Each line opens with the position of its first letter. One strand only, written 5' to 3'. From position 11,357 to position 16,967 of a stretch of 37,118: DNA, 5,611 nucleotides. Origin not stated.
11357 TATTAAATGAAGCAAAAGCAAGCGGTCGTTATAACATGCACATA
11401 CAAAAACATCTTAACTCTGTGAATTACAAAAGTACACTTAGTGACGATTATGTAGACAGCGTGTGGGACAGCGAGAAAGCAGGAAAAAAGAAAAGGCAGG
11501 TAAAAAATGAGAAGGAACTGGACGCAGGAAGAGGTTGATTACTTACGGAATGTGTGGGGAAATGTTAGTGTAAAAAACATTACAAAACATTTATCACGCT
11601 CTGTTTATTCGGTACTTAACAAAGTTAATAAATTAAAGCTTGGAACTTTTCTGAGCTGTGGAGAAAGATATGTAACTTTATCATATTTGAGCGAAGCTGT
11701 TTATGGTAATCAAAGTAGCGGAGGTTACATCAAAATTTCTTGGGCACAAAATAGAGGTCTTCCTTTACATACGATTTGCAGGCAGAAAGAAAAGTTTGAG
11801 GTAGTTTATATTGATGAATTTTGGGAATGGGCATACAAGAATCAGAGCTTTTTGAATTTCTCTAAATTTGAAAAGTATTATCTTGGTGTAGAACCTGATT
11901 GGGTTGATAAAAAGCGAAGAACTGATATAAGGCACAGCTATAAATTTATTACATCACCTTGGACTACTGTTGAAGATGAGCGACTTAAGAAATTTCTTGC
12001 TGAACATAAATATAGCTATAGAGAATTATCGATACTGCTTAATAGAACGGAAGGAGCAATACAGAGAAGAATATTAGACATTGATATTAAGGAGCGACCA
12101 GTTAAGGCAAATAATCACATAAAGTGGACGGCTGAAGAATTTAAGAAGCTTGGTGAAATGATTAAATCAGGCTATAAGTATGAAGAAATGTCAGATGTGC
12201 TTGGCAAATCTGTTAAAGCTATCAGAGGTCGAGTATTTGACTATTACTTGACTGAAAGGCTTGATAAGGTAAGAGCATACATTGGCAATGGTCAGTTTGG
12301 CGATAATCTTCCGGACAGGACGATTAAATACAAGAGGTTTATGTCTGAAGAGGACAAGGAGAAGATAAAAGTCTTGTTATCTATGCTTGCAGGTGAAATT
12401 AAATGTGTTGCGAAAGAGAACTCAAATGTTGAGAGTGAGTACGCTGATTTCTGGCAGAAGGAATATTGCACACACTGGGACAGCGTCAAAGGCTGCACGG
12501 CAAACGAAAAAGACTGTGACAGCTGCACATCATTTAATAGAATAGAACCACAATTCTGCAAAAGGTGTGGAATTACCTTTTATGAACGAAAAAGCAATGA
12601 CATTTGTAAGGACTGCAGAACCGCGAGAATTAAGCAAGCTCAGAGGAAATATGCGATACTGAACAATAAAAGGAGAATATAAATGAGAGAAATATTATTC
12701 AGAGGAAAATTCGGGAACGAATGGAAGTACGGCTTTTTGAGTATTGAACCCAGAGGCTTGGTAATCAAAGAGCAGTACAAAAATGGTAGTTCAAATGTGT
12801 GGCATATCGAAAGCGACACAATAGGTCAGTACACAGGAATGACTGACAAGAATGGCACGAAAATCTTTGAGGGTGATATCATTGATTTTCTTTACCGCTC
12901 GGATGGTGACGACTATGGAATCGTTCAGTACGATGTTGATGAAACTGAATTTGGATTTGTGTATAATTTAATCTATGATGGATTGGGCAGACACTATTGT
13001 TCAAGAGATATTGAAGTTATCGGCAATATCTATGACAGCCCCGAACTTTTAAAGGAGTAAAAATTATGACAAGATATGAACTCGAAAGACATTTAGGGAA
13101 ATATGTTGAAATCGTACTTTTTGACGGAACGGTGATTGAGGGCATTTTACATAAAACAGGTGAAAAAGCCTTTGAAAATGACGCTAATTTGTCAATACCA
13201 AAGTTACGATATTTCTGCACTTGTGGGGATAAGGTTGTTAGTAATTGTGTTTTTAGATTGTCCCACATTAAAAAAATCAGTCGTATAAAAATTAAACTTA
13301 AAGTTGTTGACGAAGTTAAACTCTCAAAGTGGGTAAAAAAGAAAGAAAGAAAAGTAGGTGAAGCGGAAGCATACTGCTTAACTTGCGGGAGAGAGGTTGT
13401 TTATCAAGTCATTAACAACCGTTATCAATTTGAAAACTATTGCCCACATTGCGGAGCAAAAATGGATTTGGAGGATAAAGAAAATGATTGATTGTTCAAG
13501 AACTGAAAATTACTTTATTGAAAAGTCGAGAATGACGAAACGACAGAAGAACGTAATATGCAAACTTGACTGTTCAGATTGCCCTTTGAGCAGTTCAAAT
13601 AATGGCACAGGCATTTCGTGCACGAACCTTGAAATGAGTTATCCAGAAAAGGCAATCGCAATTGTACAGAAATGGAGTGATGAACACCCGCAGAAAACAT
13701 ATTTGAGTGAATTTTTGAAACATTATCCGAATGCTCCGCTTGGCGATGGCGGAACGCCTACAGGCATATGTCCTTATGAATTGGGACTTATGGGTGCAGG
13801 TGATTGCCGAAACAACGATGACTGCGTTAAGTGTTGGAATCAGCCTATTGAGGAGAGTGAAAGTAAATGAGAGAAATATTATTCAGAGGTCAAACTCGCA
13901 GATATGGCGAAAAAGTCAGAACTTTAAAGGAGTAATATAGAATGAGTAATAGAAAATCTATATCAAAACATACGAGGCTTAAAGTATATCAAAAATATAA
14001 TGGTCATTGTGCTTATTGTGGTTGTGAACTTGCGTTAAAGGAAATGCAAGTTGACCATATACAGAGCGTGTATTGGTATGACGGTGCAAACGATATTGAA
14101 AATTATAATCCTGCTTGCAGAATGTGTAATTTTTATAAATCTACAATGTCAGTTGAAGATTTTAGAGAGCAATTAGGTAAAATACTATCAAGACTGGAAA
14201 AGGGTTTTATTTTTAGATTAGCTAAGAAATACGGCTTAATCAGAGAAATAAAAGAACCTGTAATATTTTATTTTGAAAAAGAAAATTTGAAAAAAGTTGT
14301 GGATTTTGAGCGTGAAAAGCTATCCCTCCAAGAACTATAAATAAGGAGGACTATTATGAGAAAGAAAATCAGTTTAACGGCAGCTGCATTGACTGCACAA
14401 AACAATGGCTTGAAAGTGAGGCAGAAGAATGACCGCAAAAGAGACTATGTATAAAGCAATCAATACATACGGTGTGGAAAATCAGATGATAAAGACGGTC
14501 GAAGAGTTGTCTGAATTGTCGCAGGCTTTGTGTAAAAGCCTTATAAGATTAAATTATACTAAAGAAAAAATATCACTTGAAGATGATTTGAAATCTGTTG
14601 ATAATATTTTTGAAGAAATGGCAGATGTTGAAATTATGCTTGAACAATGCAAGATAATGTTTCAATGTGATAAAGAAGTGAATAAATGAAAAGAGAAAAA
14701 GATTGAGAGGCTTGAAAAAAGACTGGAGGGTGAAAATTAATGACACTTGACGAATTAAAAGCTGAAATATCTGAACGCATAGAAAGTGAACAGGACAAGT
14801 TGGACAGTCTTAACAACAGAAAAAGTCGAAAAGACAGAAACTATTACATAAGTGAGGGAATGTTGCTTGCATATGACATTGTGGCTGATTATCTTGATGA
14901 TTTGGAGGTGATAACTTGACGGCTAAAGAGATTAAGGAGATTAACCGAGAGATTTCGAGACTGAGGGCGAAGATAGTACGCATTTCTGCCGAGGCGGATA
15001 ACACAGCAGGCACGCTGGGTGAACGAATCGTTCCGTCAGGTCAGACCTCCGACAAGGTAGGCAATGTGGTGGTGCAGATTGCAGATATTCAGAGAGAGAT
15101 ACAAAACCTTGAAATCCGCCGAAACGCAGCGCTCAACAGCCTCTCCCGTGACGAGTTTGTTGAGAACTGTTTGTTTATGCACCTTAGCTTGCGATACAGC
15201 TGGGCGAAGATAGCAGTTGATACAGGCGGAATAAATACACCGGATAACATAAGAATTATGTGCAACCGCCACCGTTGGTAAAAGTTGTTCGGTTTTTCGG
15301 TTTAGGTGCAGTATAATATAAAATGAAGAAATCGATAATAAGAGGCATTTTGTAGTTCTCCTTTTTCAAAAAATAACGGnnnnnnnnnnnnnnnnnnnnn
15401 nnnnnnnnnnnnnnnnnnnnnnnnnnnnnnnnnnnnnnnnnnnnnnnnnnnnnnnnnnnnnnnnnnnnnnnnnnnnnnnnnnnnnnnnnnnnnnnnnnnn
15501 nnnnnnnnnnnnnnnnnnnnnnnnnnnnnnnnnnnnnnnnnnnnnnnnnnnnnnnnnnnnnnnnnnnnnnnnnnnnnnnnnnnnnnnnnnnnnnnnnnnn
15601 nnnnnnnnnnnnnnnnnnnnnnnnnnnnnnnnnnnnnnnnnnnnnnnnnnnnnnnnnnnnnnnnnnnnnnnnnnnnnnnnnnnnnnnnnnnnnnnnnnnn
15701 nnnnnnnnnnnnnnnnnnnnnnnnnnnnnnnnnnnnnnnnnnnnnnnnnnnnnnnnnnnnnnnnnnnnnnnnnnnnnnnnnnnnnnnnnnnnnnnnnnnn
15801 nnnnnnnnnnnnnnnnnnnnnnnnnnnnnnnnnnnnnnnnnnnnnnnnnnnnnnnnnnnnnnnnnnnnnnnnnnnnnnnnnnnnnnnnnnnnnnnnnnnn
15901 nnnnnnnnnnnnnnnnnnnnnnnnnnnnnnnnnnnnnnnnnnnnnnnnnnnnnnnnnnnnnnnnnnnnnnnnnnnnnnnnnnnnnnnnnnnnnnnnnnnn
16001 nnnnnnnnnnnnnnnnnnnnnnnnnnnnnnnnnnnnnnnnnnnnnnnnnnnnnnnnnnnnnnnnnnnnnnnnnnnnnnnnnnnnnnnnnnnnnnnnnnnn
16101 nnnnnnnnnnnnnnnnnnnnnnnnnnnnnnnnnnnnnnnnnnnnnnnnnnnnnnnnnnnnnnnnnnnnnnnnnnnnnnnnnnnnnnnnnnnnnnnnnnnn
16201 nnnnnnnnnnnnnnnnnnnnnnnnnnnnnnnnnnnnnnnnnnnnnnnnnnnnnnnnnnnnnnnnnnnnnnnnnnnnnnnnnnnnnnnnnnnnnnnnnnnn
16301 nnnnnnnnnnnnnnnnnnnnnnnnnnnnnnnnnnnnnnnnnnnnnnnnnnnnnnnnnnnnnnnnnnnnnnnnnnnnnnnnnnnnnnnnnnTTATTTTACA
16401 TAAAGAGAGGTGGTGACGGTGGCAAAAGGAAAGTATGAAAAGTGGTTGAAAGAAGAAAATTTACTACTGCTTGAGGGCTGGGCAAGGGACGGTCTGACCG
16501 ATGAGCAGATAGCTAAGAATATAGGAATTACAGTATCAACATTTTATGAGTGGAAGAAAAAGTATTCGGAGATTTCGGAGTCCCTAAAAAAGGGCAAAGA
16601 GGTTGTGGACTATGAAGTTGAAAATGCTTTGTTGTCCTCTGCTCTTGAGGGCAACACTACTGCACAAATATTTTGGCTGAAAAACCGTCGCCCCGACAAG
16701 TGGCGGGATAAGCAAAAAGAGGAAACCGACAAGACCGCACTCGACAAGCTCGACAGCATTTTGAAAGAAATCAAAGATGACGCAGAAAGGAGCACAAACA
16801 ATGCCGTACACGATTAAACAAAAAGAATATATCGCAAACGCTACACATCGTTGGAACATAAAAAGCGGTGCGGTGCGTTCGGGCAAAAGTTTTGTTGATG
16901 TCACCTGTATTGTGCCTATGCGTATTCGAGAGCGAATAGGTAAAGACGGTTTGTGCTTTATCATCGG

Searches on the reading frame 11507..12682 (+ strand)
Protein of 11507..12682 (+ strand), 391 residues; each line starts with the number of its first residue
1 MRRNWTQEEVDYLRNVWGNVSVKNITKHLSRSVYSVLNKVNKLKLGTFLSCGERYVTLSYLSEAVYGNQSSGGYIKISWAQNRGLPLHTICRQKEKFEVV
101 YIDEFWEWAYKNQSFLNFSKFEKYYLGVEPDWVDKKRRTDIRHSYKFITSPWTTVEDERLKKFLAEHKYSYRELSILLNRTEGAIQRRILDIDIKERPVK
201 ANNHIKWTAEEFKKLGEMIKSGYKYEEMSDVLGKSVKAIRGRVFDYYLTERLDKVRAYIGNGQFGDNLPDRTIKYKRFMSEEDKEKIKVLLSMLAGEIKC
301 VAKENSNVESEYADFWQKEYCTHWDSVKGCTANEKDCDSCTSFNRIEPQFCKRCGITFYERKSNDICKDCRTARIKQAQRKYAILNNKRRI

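Call 69: search_protein_families(library=phrogs, proteins=[window:11507-12682:+], max_evalue=0.001)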
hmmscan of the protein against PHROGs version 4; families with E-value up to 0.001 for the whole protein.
window:11507-12682:+ (391 aa): 5 families
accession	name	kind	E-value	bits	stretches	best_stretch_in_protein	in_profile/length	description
phrog_323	-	transcription regulation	7.9e-29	102.2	1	1-293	4-221/319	transcriptional regulator, D5-like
phrog_11013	-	unknown function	4.3e-09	37.1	1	2-44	30-72/87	-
phrog_16121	-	unknown function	8.7e-08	33.4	0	1-40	1-40/124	-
phrog_14101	-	transcription regulation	1.1e-05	26.9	0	152-212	7-64/103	transcriptional regulator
phrog_31591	-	DNA, RNA and nucleotide metabolism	1.7e-05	25.9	0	206-245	4-43/136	HTH DNA binding protein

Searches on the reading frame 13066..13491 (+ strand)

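Call 69: search_protein_families(library=phrogs, proteins=[window:13066-13491:+], max_evalue=0.001)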
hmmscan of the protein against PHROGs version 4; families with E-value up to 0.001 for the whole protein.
window:13066-13491:+ (141 aa): 3 families
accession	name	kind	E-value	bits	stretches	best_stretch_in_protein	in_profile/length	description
phrog_25754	-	unknown function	6.4e-19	68.6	1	1-73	1-73/75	-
phrog_22543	-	unknown function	1.3e-06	29.8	1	53-138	24-102/105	-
phrog_8470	-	unknown function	5.5e-05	23.2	1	76-137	59-123/567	-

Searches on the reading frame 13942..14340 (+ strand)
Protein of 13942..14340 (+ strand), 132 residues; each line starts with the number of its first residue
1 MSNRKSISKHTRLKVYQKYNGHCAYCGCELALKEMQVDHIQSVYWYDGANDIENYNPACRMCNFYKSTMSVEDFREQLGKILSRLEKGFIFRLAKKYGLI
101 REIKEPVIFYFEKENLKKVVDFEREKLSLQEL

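Call 69: search_protein_families(library=phrogs, proteins=[window:13942-14340:+], max_evalue=0.001)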
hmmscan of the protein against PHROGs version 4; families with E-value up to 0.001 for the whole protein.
window:13942-14340:+ (132 aa): 20 families
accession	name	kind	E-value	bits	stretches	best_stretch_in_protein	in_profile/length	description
phrog_2118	-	DNA, RNA and nucleotide metabolism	3.2e-41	142.8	1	2-119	158-275/301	HNH endonuclease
phrog_2214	-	DNA, RNA and nucleotide metabolism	1.8e-10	41.5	1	5-86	178-256/429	HNH endonuclease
phrog_1035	-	DNA, RNA and nucleotide metabolism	2.8e-10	41.5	1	7-85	146-229/271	endonuclease VII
phrog_16986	-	unknown function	1.3e-09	39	1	1-73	1-72/248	-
phrog_589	-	DNA, RNA and nucleotide metabolism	9.7e-09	36.2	1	7-63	78-135/179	HNH endonuclease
phrog_144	-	DNA, RNA and nucleotide metabolism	1.3e-08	35.7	1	9-77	73-143/175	HNH endonuclease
phrog_5718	-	DNA, RNA and nucleotide metabolism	1.4e-08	35.2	1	3-78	111-185/394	HNH endonuclease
phrog_333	-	DNA, RNA and nucleotide metabolism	1.5e-08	35.9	1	9-78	23-90/138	HNH endonuclease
phrog_338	-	DNA, RNA and nucleotide metabolism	4.5e-08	33.8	1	8-72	192-265/340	HNH endonuclease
phrog_6050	-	DNA, RNA and nucleotide metabolism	3.2e-07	30.5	1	2-86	293-379/402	HNH endonuclease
phrog_1271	-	DNA, RNA and nucleotide metabolism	3.3e-07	31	1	6-72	252-321/361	HNH endonuclease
phrog_2914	-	DNA, RNA and nucleotide metabolism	2.3e-06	28.4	1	7-69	82-138/190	endonuclease VII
phrog_14314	-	DNA, RNA and nucleotide metabolism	3.8e-06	28.4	1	7-71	3-66/252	HNH endonuclease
phrog_7785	-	DNA, RNA and nucleotide metabolism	7.4e-06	27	1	5-72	55-117/147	HNH endonuclease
phrog_16726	-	DNA, RNA and nucleotide metabolism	1.3e-05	26.1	1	8-73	81-147/308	HNH endonuclease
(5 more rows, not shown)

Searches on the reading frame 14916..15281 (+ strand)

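Call 68: search_protein_families(library=ncbifam, proteins=[window:14916-15281:+], max_evalue=0.01)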
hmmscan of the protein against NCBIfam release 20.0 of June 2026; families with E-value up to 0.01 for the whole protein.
window:14916-15281:+ (121 aa): 2 families
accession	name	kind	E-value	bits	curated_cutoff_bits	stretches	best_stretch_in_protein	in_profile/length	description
TIGR04523.1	Mplasa_alph_rch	subfamily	0.0013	16.7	270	1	4-75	239-310/745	helix-rich protein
NF045487.1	ASRP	equivalog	0.0075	14.9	300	1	4-84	415-483/593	archaea-specific SMC-related protein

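Call 69: search_protein_families(library=phrogs, proteins=[window:14916-15281:+], max_evalue=0.001)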
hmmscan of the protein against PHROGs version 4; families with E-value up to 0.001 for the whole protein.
window:14916-15281:+ (121 aa): 1 family
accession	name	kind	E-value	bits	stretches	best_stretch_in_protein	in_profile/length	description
phrog_36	-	transcription regulation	1e-05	26.3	1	4-100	61-162/220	transcriptional regulator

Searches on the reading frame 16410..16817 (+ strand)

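Call 69: search_protein_families(library=phrogs, proteins=[window:16410-16817:+], max_evalue=0.001)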
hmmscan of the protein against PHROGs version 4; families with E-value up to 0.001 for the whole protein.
window:16410-16817:+ (135 aa): 8 families
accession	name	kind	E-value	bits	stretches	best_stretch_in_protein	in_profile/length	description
phrog_309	-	head and packaging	2.9e-53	182.9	1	4-119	133-271/319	terminase small subunit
phrog_28310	-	unknown function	4.3e-29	101.6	1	8-72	3-67/76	-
phrog_4102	-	head and packaging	7e-11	43.6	1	21-122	23-137/166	terminase small subunit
phrog_2538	-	head and packaging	1.5e-05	26.1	1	16-61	6-50/129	terminase small subunit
phrog_23444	-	head and packaging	0.00015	22.8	0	81-100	81-100/126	terminase small subunit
phrog_26539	-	unknown function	0.0002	21.9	1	24-76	26-80/241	-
phrog_606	-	head and packaging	0.0003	21.9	1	38-122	79-154/167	terminase small subunit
phrog_7344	-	head and packaging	0.00066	20.9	0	19-51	23-51/161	terminase small subunit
